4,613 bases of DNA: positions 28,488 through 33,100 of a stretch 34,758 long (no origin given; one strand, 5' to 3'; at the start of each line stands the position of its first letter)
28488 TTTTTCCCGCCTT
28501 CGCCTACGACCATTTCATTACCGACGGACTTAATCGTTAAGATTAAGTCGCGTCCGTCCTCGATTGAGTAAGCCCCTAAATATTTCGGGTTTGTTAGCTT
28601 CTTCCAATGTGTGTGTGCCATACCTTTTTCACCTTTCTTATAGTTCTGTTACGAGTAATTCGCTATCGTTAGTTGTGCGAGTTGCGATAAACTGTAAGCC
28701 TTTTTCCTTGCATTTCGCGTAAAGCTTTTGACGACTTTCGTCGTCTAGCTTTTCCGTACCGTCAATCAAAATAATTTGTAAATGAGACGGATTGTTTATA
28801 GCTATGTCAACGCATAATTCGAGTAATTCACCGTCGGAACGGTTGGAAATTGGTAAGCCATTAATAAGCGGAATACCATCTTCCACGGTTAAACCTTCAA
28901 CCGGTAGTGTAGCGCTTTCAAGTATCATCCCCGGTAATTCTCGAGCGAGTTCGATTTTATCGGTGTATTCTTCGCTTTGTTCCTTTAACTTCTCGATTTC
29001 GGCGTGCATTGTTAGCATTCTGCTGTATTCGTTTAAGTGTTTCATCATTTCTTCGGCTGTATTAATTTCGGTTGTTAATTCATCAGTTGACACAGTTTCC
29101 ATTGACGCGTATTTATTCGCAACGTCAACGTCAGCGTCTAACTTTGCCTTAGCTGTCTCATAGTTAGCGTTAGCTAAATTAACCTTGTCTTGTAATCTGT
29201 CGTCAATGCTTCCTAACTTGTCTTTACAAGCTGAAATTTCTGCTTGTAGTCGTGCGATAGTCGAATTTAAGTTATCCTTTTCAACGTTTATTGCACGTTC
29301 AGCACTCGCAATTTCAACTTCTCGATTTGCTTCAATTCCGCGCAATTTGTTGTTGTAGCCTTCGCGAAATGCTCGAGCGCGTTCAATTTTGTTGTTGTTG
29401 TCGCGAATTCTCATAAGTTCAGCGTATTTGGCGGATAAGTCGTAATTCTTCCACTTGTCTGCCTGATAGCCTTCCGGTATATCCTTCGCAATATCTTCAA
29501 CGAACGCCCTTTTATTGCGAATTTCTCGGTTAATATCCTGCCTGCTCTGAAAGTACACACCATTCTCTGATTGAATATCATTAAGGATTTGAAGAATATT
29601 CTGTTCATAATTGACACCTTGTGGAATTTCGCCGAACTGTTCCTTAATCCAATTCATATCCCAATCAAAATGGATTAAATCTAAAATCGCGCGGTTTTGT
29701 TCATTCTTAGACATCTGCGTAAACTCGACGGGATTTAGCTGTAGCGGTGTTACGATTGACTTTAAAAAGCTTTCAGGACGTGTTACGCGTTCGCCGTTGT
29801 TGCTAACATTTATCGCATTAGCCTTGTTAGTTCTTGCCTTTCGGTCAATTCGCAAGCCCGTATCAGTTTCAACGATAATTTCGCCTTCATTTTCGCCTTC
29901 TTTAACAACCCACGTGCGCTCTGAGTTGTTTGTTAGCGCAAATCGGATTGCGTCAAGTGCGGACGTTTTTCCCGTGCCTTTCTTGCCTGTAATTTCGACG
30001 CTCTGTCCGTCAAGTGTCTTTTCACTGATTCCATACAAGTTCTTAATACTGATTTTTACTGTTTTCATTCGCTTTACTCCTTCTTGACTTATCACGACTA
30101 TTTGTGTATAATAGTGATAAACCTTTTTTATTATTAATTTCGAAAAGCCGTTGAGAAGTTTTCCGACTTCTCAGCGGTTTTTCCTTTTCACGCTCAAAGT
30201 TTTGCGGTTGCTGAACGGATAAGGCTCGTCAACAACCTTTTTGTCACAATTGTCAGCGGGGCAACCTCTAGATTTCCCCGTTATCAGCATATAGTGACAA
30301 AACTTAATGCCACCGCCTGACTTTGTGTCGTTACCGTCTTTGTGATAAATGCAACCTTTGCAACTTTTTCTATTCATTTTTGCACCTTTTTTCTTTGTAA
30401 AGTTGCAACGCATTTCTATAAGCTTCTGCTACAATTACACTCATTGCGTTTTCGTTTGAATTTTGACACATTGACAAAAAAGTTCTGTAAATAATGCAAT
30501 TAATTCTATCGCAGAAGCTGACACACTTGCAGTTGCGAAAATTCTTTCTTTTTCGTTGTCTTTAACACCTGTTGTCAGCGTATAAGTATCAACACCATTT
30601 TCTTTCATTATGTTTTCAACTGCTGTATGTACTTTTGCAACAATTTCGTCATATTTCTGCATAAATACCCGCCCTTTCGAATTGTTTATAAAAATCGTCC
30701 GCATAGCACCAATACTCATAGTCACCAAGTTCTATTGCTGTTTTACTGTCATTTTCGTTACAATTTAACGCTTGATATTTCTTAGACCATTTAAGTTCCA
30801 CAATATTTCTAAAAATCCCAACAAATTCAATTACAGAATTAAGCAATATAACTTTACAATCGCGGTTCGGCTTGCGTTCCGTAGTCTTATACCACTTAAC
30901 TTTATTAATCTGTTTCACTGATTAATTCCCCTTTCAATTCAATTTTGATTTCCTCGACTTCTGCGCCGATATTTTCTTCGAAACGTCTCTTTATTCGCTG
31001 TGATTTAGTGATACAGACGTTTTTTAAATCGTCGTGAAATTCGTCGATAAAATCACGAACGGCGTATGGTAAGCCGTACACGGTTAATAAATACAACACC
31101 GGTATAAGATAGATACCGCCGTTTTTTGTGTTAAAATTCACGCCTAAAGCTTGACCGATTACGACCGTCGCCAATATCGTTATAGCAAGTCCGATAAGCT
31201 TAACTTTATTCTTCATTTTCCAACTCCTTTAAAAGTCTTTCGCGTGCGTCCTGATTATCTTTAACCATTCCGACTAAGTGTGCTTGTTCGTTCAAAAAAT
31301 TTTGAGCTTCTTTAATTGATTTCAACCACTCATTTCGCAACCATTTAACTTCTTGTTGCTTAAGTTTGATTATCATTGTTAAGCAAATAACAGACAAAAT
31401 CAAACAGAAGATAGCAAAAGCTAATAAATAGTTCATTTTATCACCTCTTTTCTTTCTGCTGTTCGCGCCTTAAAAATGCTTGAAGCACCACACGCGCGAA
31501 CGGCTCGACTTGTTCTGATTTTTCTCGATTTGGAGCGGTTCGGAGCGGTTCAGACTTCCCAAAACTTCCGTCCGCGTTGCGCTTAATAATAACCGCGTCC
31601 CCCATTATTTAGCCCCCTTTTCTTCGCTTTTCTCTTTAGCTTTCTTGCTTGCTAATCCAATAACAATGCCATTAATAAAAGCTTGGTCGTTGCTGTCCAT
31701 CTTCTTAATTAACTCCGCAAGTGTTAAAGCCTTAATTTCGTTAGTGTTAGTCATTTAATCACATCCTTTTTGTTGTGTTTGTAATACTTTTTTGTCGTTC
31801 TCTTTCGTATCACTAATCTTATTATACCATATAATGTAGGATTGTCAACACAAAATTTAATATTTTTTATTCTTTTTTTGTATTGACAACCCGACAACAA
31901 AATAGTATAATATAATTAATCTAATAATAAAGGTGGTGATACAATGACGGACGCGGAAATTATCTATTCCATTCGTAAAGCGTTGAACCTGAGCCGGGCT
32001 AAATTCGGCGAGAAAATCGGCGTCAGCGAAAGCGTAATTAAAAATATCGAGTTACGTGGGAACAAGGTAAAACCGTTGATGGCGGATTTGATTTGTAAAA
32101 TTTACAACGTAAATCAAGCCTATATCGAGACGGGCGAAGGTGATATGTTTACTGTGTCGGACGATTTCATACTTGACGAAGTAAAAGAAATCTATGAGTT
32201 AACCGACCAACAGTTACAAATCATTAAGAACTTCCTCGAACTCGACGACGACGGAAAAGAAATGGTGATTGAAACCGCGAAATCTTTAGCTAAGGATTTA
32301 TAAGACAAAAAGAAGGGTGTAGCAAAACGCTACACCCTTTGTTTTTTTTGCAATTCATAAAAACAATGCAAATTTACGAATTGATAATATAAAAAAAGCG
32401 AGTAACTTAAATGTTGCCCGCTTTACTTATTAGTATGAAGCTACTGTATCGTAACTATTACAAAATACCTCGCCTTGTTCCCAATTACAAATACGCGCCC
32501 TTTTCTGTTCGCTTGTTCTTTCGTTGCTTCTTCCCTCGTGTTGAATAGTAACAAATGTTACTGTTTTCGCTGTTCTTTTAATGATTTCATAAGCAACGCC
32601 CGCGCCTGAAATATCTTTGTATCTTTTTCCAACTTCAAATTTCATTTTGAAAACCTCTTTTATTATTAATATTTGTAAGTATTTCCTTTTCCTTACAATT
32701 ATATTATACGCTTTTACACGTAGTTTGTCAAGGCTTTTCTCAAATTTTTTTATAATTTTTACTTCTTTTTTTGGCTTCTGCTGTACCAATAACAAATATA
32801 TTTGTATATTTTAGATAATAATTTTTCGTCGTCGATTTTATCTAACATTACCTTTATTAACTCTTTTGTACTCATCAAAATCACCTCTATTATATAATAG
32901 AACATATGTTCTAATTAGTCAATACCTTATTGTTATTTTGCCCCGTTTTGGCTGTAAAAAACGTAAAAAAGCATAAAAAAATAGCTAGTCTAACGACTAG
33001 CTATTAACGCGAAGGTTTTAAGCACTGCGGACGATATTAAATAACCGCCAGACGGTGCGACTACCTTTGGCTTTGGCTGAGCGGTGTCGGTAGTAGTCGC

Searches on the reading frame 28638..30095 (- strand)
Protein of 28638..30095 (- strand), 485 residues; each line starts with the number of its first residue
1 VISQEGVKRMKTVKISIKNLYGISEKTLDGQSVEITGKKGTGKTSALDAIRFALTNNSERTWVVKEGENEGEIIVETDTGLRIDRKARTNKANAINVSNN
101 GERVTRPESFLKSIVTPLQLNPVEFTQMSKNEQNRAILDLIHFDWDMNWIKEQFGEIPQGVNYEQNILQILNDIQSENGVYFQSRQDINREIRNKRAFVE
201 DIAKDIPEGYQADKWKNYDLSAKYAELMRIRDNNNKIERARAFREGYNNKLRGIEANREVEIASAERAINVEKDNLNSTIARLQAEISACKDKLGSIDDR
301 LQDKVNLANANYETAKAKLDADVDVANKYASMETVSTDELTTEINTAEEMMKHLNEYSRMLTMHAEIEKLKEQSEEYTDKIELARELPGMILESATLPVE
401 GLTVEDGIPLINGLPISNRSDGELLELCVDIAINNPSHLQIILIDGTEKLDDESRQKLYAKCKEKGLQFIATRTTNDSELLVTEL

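Call 13: search_protein_families(library=pfam, proteins=[window:28638-30095:-], max_evalue=0.01)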
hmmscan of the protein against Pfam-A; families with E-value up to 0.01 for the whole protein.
window:28638-30095:- (485 aa): 3 families
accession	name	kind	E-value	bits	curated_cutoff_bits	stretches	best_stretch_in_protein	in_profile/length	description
PF13476.12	AAA_23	-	9.1e-06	26.9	27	1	15-291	2-197/201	AAA domain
PF13555.12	AAA_29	-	0.00036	20.7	27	1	30-59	23-51/61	P-loop containing region of AAA domain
PF13191.12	AAA_16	-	0.0027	18.7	32.6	0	27-63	19-55/167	AAA ATPase domain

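Call 14: search_protein_families(library=phrogs, proteins=[window:28638-30095:-], max_evalue=0.01)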
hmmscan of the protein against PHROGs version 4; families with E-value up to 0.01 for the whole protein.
window:28638-30095:- (485 aa): 3 families
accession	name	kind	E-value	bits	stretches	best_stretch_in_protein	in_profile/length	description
phrog_1499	-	unknown function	7.8e-76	257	1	9-481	2-415/427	-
phrog_25363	-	unknown function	7.1e-06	27.1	1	8-54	3-51/77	-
phrog_77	-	DNA, RNA and nucleotide metabolism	3.2e-05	23.6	0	5-377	291-704/967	SbcC-like subunit of palindrome specific endonuclease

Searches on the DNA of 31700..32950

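Call 103: search_rna_families(source=window, start=31700, end=32950, threshold=evalue, max_evalue=1)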
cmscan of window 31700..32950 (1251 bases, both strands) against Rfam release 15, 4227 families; matches with E-value up to 1: 10.
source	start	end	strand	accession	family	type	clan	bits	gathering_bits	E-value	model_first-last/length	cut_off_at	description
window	32307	32387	-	RF02551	DapZ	Cis-reg;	-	25.6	56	0.061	1-78/78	no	ABC transporter regulator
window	31837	31892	-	RF03621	MIR4245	Gene; miRNA;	-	25.5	74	0.073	1-128/128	no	MIR4245 microRNA precursor family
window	31824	31909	-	RF04172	MIR8675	Gene; miRNA;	-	24.9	90.8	0.044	1-95/95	no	MIR8675 microRNA precursor family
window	32324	32434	+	RF02053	STnc430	Gene; sRNA;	-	22.4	47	0.78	1-162/162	no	Enterobacterial sRNA STnc430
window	32308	32435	+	RF00558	L20_leader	Cis-reg; leader;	-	22.2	58.7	0.12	1-127/127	no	Ribosomal protein L20 leader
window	32300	32429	-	RF00558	L20_leader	Cis-reg; leader;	-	21.6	58.7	0.17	1-127/127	no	Ribosomal protein L20 leader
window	32302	32352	-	RF00704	MIR397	Gene; miRNA;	-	20.9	55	0.59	1-117/117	no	MIR397 microRNA precursor family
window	31818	31913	+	RF04172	MIR8675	Gene; miRNA;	-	20.4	90.8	0.76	1-95/95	no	MIR8675 microRNA precursor family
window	32343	32363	-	RF03904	MIR7991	Gene; miRNA;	-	18.7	58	0.87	14-34/47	no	MIR7991 microRNA precursor family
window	32295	32340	+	RF02596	cyano_het_sRNA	Gene; sRNA;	-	18.6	35.7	0.85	1-56/56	no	Cyanobacteria heterocyst sRNA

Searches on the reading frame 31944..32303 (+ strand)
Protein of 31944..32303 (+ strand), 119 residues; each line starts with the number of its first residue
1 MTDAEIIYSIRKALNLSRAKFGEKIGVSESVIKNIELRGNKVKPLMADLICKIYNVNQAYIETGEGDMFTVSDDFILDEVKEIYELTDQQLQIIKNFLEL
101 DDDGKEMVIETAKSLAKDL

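Call 13: search_protein_families(library=pfam, proteins=[window:31944-32303:+], max_evalue=0.01)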
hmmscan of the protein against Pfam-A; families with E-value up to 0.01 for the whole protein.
window:31944-32303:+ (119 aa): 3 families
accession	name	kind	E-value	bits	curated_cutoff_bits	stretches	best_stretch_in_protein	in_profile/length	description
PF01381.28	HTH_3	-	1.4e-07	31.8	23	1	7-57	1-51/55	Helix-turn-helix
PF12844.13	HTH_19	-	0.00073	19.8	30.2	1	5-65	2-62/64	Helix-turn-helix domain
PF13560.12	HTH_31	-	0.0051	17.5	27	1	11-59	10-59/64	Helix-turn-helix domain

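Call 14: search_protein_families(library=phrogs, proteins=[window:31944-32303:+], max_evalue=0.01)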
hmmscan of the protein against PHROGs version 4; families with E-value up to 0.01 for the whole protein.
window:31944-32303:+ (119 aa): 11 families
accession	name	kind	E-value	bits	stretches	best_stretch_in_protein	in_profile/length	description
phrog_8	-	transcription regulation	1e-12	49.2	1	6-103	165-248/346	transcriptional regulator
phrog_4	-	transcription regulation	5.3e-08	33.3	1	2-84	136-205/400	transcriptional repressor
phrog_2967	-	transcription regulation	2e-06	28.5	1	4-97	12-103/225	transcriptional regulator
phrog_4779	-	transcription regulation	0.00022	22.7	1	1-56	1-55/98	transcriptional regulator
phrog_3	-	transcription regulation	0.00092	20.1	1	1-71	87-148/430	transcriptional repressor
phrog_2104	-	unknown function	0.0012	20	1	4-37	41-74/103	-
phrog_8898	-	unknown function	0.003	18.2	1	10-63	9-61/70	-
phrog_1373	-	transcription regulation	0.0067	17.4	0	5-43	66-102/166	transcriptional regulator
phrog_14076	-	transcription regulation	0.0074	17.8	0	2-48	14-62/86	transcriptional regulator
phrog_5823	-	transcription regulation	0.0089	16.2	0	5-60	9-65/404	transcriptional regulator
phrog_2439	-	transcription regulation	0.0094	15.9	1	5-65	10-70/367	transcriptional regulator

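Call 40: find_encoding_contigs(protein=window:31944-32303:+, flank=1500, max_places=10)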
Protein window:31944-32303:+ (119 aa): 6 contigs read that carry it; 4 places shown.
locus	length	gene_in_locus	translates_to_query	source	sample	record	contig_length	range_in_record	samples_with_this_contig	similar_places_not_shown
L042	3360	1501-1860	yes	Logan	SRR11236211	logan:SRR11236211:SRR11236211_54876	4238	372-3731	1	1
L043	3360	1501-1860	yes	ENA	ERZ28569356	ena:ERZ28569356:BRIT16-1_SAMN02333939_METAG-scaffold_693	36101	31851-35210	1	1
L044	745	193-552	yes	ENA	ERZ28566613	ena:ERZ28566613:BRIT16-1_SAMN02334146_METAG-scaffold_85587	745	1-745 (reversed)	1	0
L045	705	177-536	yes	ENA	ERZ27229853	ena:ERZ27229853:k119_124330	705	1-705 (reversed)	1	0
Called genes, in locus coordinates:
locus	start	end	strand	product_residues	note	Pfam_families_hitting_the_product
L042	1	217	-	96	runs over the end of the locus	-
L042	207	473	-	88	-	-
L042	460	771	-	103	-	-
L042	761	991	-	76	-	-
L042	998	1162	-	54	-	-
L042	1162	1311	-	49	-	-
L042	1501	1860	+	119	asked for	PF01381:HTH_3 (weak)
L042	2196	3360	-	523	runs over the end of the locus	PF00239:Resolvase, PF07508:Recombinase, PF13408:Zn_ribbon_recom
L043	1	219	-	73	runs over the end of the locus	-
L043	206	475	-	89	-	-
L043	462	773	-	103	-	-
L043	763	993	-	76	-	-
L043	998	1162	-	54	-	-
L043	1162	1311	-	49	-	-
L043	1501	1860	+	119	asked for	PF01381:HTH_3 (weak)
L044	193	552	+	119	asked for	PF01381:HTH_3 (weak)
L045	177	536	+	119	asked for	PF01381:HTH_3 (weak)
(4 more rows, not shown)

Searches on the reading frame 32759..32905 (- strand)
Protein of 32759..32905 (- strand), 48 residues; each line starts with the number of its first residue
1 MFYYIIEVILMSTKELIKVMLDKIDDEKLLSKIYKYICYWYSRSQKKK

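Call 13: search_protein_families(library=pfam, proteins=[window:32759-32905:-], max_evalue=0.01)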
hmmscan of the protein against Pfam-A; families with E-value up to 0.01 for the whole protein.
window:32759-32905:- (48 aa): 0 families

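Call 14: search_protein_families(library=phrogs, proteins=[window:32759-32905:-], max_evalue=0.01)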
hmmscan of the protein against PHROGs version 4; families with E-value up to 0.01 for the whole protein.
window:32759-32905:- (48 aa): 0 families

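Call 49: find_homologous_proteins(query=window:32759-32905:-, max_evalue=0.01)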
Query window:32759-32905:- (48 aa): 3 proteins with E <= 0.01 among 3 candidates.
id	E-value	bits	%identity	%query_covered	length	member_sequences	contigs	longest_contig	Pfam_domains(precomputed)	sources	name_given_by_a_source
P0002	1.8e-14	70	92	79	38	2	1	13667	-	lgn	-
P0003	4.8e-14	68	92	79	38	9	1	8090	-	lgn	-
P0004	3.6e-13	66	87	79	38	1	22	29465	-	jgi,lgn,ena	jgi:hypothetical protein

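Call 50: find_encoding_contigs(protein=P0004, flank=1500, max_places=10)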
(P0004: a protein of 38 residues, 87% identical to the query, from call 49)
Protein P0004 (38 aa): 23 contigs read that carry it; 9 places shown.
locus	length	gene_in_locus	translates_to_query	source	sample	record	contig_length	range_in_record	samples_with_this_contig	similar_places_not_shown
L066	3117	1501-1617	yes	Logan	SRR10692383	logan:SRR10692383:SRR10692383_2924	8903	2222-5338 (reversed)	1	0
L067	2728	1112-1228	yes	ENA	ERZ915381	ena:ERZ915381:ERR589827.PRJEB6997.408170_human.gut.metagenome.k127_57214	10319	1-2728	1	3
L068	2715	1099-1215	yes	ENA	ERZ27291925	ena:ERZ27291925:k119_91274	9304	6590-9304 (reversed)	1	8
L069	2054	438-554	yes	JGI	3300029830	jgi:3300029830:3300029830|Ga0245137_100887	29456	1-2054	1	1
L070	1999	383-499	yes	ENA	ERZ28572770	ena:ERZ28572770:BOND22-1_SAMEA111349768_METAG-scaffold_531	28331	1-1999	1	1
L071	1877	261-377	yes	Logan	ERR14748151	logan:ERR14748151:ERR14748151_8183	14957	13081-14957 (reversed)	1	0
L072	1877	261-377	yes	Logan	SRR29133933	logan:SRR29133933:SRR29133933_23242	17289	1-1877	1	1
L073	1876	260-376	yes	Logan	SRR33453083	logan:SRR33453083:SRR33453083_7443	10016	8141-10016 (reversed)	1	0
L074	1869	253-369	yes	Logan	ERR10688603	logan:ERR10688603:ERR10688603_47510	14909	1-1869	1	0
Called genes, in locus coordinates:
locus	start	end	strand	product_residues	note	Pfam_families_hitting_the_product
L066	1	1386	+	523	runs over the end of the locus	PF00239:Resolvase, PF07508:Recombinase, PF13408:Zn_ribbon_recom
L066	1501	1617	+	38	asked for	-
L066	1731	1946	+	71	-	-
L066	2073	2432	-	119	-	PF01381:HTH_3 (weak)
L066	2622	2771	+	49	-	-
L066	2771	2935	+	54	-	-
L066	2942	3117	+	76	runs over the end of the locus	-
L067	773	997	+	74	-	-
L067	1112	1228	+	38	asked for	-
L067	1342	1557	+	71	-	-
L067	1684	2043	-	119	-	PF01381:HTH_3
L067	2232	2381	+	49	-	-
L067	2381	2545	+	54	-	-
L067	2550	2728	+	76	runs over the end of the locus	-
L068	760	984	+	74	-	-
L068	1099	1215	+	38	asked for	-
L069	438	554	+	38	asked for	-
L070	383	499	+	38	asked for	-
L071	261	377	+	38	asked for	-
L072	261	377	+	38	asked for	-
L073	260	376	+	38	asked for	-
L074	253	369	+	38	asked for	-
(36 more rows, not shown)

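Call 51: find_encoding_contigs(protein=P0003, flank=1500, max_places=10)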
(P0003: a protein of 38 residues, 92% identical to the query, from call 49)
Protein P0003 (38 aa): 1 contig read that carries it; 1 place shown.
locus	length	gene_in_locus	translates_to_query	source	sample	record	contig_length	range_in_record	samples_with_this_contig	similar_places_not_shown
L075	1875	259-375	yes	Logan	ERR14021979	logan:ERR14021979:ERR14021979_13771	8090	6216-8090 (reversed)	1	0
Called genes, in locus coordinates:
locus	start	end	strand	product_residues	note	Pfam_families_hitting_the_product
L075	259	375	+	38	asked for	-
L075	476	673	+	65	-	-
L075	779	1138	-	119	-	PF01381:HTH_3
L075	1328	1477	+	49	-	-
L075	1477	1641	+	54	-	-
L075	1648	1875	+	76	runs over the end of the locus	-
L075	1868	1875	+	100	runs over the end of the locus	-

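Call 52: find_encoding_contigs(protein=P0002, flank=1500, max_places=10)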
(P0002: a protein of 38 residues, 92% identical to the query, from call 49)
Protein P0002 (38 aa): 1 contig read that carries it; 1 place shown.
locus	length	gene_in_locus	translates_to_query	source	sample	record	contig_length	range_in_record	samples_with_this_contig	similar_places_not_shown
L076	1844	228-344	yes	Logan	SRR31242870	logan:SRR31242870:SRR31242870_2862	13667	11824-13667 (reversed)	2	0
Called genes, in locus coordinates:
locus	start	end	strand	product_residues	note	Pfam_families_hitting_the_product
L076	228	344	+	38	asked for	-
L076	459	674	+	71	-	-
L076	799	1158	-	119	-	PF01381:HTH_3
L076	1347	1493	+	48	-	-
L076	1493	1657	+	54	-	-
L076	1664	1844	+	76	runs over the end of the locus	-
